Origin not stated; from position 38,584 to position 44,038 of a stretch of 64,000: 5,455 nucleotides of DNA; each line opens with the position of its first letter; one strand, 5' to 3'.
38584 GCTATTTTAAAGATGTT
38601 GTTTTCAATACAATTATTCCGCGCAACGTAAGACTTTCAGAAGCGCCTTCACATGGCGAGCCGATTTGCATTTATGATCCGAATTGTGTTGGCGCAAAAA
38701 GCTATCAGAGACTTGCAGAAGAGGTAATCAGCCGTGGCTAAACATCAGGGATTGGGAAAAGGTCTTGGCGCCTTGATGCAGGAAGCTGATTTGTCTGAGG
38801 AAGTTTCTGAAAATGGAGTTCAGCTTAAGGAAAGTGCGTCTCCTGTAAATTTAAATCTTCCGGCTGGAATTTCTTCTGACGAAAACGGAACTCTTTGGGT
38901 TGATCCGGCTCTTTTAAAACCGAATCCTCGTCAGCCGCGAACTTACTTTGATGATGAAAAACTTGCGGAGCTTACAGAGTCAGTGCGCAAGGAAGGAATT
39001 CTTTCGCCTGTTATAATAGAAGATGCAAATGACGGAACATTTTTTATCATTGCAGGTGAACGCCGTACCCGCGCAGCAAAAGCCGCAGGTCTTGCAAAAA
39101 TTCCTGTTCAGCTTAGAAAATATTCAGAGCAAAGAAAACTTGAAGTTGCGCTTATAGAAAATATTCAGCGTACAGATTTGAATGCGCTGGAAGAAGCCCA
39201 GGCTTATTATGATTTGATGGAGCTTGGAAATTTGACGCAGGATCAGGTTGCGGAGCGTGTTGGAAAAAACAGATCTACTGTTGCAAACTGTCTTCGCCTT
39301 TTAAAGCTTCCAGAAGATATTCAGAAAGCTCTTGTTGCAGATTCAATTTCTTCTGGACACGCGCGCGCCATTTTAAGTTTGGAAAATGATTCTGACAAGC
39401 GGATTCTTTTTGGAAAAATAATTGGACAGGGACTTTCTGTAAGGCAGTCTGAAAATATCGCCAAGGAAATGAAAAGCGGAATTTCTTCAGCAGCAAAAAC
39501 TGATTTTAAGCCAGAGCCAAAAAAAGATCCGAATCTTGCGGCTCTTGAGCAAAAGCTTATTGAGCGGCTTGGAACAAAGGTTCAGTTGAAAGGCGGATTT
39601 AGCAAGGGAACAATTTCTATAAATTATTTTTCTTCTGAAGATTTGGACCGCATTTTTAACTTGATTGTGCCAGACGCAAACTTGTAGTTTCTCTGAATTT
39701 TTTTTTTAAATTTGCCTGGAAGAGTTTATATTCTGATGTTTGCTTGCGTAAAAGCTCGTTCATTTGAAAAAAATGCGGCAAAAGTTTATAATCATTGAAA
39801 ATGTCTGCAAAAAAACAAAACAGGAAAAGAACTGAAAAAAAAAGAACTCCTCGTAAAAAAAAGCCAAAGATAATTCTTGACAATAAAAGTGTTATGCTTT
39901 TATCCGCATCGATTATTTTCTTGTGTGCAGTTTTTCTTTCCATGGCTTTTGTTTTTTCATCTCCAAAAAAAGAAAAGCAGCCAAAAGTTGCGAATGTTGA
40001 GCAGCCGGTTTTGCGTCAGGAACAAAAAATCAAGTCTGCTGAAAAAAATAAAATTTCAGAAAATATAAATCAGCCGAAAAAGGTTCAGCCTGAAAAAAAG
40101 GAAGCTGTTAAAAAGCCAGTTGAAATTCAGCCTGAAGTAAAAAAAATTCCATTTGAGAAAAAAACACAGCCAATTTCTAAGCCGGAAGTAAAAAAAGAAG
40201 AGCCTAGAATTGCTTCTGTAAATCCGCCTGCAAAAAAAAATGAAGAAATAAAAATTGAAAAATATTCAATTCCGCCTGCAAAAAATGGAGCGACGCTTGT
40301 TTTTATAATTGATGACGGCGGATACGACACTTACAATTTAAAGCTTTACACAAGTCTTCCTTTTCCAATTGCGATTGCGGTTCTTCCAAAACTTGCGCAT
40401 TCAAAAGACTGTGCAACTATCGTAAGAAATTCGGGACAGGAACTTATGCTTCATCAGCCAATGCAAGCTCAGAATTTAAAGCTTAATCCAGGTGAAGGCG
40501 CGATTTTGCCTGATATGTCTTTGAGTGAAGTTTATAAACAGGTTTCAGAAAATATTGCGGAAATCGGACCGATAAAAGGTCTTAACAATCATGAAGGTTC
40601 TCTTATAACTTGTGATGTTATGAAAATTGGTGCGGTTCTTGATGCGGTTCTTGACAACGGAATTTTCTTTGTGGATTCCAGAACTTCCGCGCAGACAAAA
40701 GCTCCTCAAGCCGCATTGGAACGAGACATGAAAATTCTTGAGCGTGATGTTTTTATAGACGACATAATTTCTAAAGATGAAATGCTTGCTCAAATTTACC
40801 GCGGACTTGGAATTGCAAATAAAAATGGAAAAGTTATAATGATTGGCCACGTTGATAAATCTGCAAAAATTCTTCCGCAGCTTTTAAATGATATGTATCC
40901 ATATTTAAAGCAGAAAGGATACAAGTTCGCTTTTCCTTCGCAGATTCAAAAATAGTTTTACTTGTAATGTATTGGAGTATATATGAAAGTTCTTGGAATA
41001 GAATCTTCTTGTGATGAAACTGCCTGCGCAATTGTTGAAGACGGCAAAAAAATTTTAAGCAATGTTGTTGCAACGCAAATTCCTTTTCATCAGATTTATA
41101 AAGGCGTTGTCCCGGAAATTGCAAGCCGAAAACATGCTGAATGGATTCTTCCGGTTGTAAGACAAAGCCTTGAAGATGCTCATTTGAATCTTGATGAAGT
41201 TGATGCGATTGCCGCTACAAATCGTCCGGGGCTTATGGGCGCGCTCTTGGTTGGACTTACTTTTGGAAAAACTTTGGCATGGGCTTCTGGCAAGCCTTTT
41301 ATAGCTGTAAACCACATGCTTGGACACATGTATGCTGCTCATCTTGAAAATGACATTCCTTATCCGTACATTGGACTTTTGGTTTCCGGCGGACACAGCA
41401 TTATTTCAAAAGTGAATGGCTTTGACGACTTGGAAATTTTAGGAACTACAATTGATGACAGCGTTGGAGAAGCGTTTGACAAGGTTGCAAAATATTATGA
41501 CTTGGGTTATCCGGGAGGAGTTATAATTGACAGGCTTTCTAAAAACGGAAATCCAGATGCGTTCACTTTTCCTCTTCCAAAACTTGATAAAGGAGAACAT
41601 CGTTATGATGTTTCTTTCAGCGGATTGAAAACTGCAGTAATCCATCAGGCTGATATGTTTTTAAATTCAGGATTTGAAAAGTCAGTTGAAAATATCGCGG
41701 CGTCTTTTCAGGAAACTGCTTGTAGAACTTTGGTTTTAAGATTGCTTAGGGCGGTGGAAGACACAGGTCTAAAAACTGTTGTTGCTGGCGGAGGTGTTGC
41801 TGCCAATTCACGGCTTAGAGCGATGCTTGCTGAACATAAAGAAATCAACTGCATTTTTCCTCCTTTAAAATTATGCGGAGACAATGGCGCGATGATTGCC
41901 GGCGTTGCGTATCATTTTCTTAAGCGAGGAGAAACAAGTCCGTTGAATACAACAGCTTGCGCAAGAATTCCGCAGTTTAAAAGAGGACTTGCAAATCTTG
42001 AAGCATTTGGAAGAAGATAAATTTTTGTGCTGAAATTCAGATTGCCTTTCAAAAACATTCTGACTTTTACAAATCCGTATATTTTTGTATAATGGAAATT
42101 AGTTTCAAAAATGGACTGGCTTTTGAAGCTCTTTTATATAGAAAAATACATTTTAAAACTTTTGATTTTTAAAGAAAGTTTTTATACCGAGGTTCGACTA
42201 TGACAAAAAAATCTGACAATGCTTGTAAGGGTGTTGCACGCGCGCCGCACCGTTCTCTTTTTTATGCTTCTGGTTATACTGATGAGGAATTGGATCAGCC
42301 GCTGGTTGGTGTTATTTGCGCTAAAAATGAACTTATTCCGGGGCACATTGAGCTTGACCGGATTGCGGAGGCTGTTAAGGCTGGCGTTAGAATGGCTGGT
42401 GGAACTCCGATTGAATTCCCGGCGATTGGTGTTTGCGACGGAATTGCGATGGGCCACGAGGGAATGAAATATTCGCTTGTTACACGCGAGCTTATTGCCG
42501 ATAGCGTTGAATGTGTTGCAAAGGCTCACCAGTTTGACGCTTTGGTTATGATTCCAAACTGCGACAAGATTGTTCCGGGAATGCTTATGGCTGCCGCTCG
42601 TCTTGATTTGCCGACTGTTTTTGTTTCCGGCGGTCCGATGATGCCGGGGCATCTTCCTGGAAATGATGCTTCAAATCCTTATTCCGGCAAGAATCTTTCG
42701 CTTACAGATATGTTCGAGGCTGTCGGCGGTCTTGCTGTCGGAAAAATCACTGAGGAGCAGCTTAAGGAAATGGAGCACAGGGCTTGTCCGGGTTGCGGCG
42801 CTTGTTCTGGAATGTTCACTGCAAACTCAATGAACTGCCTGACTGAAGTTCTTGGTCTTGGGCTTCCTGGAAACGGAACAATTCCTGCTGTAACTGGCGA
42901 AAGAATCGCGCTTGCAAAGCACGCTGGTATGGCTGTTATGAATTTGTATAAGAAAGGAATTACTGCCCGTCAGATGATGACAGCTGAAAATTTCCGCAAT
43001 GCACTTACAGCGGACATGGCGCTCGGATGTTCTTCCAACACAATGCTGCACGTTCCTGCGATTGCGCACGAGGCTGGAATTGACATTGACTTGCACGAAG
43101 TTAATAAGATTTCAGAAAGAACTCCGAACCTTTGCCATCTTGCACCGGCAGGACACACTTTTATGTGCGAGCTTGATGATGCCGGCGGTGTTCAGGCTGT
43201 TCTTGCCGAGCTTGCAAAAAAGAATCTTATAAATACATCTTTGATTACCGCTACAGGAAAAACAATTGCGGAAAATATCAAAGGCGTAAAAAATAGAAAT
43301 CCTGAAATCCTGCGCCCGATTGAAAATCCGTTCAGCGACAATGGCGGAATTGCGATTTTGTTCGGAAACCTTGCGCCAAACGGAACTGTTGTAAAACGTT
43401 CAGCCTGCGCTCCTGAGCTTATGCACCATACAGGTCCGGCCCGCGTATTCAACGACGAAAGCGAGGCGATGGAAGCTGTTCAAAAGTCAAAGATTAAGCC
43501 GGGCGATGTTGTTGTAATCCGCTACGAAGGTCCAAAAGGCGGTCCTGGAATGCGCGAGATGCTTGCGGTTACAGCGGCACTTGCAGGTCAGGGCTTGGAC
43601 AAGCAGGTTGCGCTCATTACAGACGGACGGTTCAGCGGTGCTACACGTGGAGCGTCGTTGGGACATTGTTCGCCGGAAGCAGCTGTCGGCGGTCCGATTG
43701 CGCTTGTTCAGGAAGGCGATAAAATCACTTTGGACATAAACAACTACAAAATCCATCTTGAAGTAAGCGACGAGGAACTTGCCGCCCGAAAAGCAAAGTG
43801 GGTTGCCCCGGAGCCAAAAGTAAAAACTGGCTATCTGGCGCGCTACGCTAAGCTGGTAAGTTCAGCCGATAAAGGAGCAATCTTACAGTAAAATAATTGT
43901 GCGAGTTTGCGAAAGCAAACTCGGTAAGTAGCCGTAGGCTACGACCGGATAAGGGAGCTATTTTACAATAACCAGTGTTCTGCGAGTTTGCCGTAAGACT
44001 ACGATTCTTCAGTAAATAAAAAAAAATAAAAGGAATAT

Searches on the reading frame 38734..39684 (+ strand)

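Call 21: search_protein_families(library=pfam, proteins=[window:38734-39684:+], max_evalue=0.001)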
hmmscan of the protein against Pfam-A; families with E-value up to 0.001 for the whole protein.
window:38734-39684:+ (317 aa): 4 families
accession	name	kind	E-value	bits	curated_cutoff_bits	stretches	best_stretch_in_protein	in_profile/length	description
PF17762.8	HTH_ParB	-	7.5e-35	119.6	22.6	1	148-247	2-101/102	ParB HTH domain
PF02195.25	ParB_N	-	1.8e-27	95.7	26.3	1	58-145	8-95/95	ParB N-terminal domain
PF23552.2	ParB_C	-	1.1e-11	44.4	23.8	1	264-310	1-48/50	ParB dimerisation domain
PF01978.25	TrmB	-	1.2e-05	25.5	25.6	1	154-191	10-47/68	Sugar-specific transcriptional regulator TrmB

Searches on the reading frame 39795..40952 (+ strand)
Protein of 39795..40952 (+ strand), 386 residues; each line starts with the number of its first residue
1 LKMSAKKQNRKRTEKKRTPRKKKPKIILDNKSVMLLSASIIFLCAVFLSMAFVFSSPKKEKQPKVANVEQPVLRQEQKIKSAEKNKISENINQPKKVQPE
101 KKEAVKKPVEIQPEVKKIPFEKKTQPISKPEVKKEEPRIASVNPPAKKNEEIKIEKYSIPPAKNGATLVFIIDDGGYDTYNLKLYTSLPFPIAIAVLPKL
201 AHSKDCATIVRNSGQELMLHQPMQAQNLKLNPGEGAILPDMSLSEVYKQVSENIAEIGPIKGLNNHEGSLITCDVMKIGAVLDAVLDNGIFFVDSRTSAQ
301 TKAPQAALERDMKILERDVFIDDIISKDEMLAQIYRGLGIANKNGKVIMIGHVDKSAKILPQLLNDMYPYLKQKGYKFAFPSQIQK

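Call 22: search_protein_families(library=pfam, proteins=[window:39795-40952:+], max_evalue=0.001)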
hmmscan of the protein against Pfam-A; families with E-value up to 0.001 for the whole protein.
window:39795-40952:+ (386 aa): 1 family
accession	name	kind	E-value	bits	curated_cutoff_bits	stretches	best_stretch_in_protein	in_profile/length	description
PF04748.18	Polysacc_deac_2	-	4.2e-60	202.9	27.5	1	171-384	2-211/212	Divergent polysaccharide deacetylase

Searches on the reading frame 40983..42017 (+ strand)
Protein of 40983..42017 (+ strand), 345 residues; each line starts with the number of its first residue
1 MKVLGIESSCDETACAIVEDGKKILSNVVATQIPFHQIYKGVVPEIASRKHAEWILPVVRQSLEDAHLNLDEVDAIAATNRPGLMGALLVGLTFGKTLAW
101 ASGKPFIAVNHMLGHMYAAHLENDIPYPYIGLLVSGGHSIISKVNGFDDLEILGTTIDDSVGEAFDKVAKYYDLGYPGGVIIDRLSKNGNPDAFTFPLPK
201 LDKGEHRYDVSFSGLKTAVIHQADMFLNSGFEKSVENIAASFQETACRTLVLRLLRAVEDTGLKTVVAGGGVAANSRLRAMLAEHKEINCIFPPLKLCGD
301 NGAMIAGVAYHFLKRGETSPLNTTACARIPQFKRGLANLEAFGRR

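Call 3: search_protein_families(library=pfam, proteins=[window:40983-42017:+], max_evalue=1)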
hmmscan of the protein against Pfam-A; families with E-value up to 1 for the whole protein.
window:40983-42017:+ (345 aa): 5 families
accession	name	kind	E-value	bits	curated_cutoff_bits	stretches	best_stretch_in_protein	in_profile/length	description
PF00814.31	TsaD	-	2.4e-90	303.3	24.8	1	23-306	1-263/264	tRNA N6-adenosine threonylcarbamoyltransferase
PF22521.2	HypF_C_2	-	8.5e-06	26.1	27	1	232-286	163-217/241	Carbamoyltransferase, Kae1-like Domain, second subdomain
PF02543.21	Carbam_trans_N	-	2.2e-05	24.5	24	1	108-292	182-330/346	Carbamoyltransferase N-terminus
PF01202.28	SKI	-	0.1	13.2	22.1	1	223-286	23-86/159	Shikimate kinase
PF13241.12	NAD_binding_7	-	0.17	12.9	22.1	1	261-293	6-38/104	Putative NAD(P)-binding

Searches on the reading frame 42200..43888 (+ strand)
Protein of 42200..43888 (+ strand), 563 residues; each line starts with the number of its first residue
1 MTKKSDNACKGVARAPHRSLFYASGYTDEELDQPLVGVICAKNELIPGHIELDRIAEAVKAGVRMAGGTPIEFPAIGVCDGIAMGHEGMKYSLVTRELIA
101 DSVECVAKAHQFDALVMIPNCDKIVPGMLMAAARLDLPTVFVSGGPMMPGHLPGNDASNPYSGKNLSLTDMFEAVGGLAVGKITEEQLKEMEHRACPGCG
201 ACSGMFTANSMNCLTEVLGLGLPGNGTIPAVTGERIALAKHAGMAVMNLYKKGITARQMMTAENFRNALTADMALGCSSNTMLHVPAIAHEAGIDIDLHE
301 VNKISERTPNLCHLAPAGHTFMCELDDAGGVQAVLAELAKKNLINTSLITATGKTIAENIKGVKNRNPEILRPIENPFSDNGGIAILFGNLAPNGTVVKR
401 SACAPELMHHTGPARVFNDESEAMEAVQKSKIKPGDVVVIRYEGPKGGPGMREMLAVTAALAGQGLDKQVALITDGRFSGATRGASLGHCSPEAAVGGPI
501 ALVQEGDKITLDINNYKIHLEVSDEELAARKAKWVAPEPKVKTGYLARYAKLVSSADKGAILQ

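Call 3: search_protein_families(library=pfam, proteins=[window:42200-43888:+], max_evalue=1)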
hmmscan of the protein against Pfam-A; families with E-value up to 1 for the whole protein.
window:42200-43888:+ (563 aa): 2 families
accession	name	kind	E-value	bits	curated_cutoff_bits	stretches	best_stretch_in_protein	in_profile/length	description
PF00920.27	ILVD_EDD_N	-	1e-129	432.7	27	1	33-359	1-316/316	Dihydroxy-acid/6-phosphogluconate dehydratase N-terminal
PF24877.1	ILV_EDD_C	-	3.7e-81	271.6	27.7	1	369-560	1-191/191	Dihydroxy-acid/6-phosphogluconate dehydratase C-terminal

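Call 4: search_protein_families(library=ncbifam, proteins=[window:42200-43888:+], max_evalue=1)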
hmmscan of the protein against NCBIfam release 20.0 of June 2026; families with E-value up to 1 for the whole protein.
window:42200-43888:+ (563 aa): 9 families
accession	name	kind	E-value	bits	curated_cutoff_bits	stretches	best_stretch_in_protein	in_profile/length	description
NF002068.0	PRK00911.1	subfamily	1.5e-244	812.6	644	1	2-563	4-556/559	dihydroxy-acid dehydratase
TIGR00110.1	ilvD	equivalog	5.2e-229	761.3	618.15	1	16-562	1-541/543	dihydroxy-acid dehydratase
NF009103.0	PRK12448.1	equivalog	7.7e-173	576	710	2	4-361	5-362/616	dihydroxy-acid dehydratase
NF004784.0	PRK06131.1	subfamily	1.3e-144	482.8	539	1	12-562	21-560/576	dihydroxy-acid dehydratase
NF009559.0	PRK13016.1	equivalog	1.4e-132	442.9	882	1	16-560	25-559/578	L-arabinonate dehydratase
NF009560.0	PRK13017.1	subfamily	2.6e-123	412.3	684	1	17-563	28-576/595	dihydroxy-acid dehydratase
TIGR01196.1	edd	equivalog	2.7e-77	260.4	708.25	1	33-561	64-598/601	phosphogluconate dehydratase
TIGR03432.1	yjhG_yagF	hypoth_equivalog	2e-71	240.9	808.15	2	48-361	82-389/640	YjhG/YagF family D-xylonate dehydratase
NF033718.1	indole_decarb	equivalog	0.14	10.3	1100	1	472-515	735-776/868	indoleacetate decarboxylase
